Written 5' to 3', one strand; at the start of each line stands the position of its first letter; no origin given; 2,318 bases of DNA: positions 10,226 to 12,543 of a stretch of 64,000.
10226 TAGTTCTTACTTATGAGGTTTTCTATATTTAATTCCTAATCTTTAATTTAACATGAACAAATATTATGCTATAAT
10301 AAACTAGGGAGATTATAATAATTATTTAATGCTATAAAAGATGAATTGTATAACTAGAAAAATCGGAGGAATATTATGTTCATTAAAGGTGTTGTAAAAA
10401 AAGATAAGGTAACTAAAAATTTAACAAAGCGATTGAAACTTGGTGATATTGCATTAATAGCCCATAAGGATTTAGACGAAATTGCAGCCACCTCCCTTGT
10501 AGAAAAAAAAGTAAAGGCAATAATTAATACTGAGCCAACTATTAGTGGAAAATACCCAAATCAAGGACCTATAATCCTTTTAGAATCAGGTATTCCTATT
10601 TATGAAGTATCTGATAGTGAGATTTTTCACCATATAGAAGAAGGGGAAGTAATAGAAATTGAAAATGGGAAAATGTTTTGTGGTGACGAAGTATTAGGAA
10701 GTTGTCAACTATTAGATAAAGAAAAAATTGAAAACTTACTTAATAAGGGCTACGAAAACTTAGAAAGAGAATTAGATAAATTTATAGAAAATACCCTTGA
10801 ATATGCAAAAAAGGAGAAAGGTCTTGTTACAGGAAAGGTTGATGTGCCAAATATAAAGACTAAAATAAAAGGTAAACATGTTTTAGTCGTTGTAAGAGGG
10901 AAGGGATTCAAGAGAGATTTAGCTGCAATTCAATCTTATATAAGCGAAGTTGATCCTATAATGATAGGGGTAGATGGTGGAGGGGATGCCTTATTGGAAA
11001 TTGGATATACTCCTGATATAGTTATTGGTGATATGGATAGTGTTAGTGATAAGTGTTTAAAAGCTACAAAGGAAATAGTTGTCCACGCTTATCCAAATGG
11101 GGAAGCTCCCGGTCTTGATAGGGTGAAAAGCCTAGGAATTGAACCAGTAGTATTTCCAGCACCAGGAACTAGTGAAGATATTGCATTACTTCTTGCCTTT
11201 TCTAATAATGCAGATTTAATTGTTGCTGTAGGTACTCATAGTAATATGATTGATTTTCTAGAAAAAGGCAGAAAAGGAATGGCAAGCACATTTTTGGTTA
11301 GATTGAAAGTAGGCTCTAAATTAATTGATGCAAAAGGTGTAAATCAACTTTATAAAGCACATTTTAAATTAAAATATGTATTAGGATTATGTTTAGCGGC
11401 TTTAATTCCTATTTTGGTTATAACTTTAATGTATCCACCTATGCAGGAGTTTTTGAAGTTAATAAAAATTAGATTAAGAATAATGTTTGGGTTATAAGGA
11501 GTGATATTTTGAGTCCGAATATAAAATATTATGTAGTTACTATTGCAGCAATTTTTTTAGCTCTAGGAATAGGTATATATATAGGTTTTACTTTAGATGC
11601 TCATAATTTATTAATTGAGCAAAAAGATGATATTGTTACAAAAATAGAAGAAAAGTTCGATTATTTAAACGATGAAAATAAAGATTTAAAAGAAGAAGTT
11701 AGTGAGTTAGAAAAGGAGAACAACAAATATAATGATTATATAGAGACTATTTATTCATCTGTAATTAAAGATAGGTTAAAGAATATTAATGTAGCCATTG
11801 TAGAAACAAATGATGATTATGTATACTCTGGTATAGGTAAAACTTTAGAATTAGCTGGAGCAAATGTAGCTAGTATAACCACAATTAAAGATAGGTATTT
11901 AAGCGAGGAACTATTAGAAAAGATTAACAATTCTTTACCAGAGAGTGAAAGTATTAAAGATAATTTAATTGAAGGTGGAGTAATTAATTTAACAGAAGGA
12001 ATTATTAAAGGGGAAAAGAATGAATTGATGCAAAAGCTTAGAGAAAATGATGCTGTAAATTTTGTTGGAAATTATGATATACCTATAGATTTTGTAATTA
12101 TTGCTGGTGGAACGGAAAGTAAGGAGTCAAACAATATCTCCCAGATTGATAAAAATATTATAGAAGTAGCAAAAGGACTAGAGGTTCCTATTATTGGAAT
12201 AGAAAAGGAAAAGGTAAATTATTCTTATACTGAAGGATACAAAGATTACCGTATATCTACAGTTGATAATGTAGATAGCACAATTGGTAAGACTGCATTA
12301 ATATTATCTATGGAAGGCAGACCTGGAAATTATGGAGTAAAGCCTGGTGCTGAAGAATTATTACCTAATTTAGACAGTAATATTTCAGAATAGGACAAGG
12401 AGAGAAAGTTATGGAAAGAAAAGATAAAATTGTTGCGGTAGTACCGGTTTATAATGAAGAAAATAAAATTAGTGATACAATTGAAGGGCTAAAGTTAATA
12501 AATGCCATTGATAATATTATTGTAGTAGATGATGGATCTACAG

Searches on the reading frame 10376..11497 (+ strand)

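Call 62: search_protein_families(library=pfam, proteins=[window:10376-11497:+], max_evalue=0.00001)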
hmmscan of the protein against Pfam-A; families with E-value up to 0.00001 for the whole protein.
window:10376-11497:+ (373 aa): 2 families
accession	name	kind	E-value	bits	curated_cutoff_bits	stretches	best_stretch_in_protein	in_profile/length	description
PF12555.13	SteA-like_C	-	1.3e-14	54.4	26.4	1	320-370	1-51/52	SteA-like C-terminal domain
PF04263.21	TPK_catalytic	-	2.1e-07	31.3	30.7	1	194-233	9-48/113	Thiamin pyrophosphokinase, catalytic domain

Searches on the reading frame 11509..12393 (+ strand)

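Call 62: search_protein_families(library=pfam, proteins=[window:11509-12393:+], max_evalue=0.00001)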
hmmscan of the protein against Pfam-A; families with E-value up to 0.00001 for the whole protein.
window:11509-12393:+ (294 aa): 1 family
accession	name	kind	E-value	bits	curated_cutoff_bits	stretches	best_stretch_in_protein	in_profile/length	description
PF11382.13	MctB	-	2.5e-39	136.2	25.6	1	4-286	3-306/306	Copper transport outer membrane protein, MctB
